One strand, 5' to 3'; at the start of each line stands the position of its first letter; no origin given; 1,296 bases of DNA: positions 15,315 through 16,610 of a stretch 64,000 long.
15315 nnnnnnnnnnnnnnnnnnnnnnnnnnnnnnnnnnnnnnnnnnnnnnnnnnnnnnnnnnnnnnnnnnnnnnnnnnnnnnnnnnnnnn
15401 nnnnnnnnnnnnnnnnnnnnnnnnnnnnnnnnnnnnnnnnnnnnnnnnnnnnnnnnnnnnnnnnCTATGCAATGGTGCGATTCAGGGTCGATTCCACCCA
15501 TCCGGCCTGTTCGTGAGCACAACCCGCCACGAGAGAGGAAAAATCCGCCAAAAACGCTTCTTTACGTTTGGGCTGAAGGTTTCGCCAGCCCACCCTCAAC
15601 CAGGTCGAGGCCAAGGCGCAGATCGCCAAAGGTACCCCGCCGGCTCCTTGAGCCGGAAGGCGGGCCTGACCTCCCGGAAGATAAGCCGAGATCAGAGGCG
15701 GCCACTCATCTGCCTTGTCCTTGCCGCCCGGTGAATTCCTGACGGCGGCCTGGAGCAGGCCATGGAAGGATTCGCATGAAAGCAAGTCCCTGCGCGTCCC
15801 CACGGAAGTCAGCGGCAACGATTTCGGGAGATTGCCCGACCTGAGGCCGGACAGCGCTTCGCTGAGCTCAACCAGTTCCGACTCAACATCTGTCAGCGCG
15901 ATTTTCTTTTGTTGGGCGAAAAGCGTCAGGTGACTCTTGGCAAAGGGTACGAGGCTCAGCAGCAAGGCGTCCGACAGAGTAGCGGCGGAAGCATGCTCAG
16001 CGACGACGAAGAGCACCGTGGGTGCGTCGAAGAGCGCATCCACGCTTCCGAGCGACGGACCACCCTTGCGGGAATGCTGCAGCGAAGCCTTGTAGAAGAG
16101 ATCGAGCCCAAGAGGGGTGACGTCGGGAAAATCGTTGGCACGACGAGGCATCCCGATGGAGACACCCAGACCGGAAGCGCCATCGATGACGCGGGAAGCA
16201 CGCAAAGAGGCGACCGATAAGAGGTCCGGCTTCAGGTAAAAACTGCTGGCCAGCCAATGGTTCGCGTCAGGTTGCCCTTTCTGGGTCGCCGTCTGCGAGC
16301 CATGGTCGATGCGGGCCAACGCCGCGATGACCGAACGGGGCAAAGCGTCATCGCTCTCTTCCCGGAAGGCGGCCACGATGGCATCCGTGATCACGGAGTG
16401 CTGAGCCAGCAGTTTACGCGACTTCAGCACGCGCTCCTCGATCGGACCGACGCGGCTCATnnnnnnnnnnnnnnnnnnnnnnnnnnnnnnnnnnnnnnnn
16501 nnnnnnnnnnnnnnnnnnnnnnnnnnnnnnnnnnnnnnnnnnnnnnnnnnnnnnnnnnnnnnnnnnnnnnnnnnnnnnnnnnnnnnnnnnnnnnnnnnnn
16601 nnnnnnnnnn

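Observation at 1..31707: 31.7-kb, 19-gene single-strand array joining a TerY-P triad to a RavA/MoxR ATPase, FHA-like membrane proteins, GYF proteins and a giant protein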

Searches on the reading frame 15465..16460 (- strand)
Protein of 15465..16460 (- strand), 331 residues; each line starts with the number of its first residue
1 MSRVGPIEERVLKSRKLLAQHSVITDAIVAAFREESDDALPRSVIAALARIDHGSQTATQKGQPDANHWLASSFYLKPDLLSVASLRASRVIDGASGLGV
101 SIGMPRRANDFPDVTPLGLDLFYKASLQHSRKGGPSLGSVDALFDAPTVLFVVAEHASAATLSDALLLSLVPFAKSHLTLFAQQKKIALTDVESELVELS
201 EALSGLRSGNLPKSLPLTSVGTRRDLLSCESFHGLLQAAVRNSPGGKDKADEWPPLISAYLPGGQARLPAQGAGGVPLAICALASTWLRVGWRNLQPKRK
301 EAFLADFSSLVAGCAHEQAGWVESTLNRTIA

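Call 6: search_protein_families(library=pfam, proteins=[window:15465-16460:-], max_evalue=0.01)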
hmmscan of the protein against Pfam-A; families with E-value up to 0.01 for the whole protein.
window:15465-16460:- (331 aa): 0 families

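Call 9: search_protein_families(library=padloc, proteins=[window:15465-16460:-], max_evalue=0.01)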
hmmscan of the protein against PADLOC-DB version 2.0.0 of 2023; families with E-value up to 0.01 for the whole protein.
window:15465-16460:- (331 aa): 0 families

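Call 11: search_protein_families(library=ncbifam, proteins=[window:15465-16460:-], max_evalue=0.01)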
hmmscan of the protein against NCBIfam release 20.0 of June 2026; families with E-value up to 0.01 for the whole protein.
window:15465-16460:- (331 aa): 0 families

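Call 38: search_protein_families(library=pfam, proteins=[window:15465-16460:-], max_evalue=10)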
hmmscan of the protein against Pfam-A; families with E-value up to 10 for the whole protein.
window:15465-16460:- (331 aa): 0 families

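Call 81: search_solved_structures(query=window:15465-16460:-, max_evalue=5)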
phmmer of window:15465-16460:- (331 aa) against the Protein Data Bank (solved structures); distinct sequences matched with E-value up to 5: 1.
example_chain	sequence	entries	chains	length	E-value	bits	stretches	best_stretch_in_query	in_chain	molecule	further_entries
8ee4_A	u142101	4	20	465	0.71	12.2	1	140-205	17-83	PtuA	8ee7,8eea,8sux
